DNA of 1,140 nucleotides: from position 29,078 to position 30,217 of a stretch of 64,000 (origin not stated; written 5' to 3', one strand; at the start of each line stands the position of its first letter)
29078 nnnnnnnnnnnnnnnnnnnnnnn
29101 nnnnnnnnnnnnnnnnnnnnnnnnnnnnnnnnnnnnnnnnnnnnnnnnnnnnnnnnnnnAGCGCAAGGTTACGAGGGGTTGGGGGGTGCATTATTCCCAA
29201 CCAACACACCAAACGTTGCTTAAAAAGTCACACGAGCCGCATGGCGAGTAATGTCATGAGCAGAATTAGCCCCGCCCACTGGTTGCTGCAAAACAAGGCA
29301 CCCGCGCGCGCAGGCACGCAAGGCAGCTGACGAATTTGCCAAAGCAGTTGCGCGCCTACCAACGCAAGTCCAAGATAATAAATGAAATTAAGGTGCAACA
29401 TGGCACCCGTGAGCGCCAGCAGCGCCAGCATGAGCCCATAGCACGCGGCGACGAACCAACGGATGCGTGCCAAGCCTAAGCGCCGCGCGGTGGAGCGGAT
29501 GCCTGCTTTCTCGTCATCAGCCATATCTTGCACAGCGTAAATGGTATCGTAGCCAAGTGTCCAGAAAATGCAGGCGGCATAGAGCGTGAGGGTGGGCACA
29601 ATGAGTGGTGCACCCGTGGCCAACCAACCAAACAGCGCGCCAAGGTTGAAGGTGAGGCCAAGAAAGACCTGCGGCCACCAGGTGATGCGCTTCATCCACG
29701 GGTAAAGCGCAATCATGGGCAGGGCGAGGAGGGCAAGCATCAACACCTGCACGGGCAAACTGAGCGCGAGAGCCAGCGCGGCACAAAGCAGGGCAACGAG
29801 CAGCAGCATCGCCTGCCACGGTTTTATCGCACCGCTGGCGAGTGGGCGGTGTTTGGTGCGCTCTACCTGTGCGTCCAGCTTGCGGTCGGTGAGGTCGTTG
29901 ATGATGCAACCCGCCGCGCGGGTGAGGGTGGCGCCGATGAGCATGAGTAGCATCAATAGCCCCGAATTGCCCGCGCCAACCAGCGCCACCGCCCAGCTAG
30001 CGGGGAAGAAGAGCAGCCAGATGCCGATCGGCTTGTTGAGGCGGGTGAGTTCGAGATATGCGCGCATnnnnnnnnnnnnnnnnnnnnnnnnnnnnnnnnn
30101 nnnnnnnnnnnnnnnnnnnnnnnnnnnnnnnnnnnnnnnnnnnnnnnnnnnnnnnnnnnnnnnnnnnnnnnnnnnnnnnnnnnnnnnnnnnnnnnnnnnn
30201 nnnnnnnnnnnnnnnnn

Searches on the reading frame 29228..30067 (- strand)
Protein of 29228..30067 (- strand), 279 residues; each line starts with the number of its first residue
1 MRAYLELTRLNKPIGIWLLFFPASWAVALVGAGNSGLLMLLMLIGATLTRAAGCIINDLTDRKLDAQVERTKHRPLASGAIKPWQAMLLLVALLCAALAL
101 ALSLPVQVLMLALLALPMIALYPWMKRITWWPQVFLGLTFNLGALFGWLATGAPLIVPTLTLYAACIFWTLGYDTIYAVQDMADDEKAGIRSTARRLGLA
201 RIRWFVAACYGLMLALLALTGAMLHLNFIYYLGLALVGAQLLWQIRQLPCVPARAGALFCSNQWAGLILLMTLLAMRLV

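Call 83: search_protein_families(library=ncbifam, proteins=[window:29228-30067:-], max_evalue=0.00001)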
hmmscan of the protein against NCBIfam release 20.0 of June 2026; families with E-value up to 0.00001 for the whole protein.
window:29228-30067:- (279 aa): 29 families (the best 25 are shown)
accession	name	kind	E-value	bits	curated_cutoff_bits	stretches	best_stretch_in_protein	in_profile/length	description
TIGR01474.1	ubiA_proteo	equivalog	7.8e-86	288.1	275.45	1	2-275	2-279/282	4-hydroxybenzoate octaprenyltransferase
NF009514.0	PRK12873.1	equivalog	7.3e-51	173.3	246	1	1-273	10-291/297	4-hydroxybenzoate polyprenyltransferase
TIGR01475.1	ubiA_other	subfamily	4.5e-38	131.3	180.8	1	2-274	3-277/282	UbiA-like polyprenyltransferase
NF009526.0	PRK12888.1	equivalog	3.4e-32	112.1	364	1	23-246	38-261/301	4-hydroxybenzoate octaprenyltransferase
NF041586.1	MqnP_DT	exception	4.5e-32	111.9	430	1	2-248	1-245/277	menaquinone biosynthesis prenyltransferase MqnP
NF041584.1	MqnP_SCO4491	exception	7.9e-29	101.3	420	1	38-271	41-276/285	menaquinone biosynthesis prenyltransferase MqnP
NF009524.0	PRK12886.1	equivalog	2.3e-28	99.4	387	1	35-276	40-283/291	prenyltransferase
NF009609.0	PRK13106.1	equivalog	1.6e-23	83.6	349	1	19-269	29-287/301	prenyltransferase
TIGR01473.1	cyoE_ctaB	equivalog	1.1e-21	77.8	210.3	1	8-252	4-253/281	heme o synthase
NF041585.1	MqnP_Cj_Hp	exception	1.4e-21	77.2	375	1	38-271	41-275/281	menaquinone biosynthesis prenyltransferase MqnP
NF009515.0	PRK12874.1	equivalog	1.2e-20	74.1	392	1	38-272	48-283/291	4-hydroxybenzoate polyprenyltransferase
NF009532.0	PRK12895.1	equivalog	1.5e-20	73.8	414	1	37-273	37-276/286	prenyltransferase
NF009523.0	PRK12884.1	equivalog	9.1e-18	64.4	269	1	1-237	4-235/279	prenyltransferase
NF003348.0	PRK04375.1-1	equivalog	9.8e-17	61.3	285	1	37-206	37-209/292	heme o synthase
NF009517.0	PRK12876.1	equivalog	4.7e-16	59.1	419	1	47-217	57-230/300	prenyltransferase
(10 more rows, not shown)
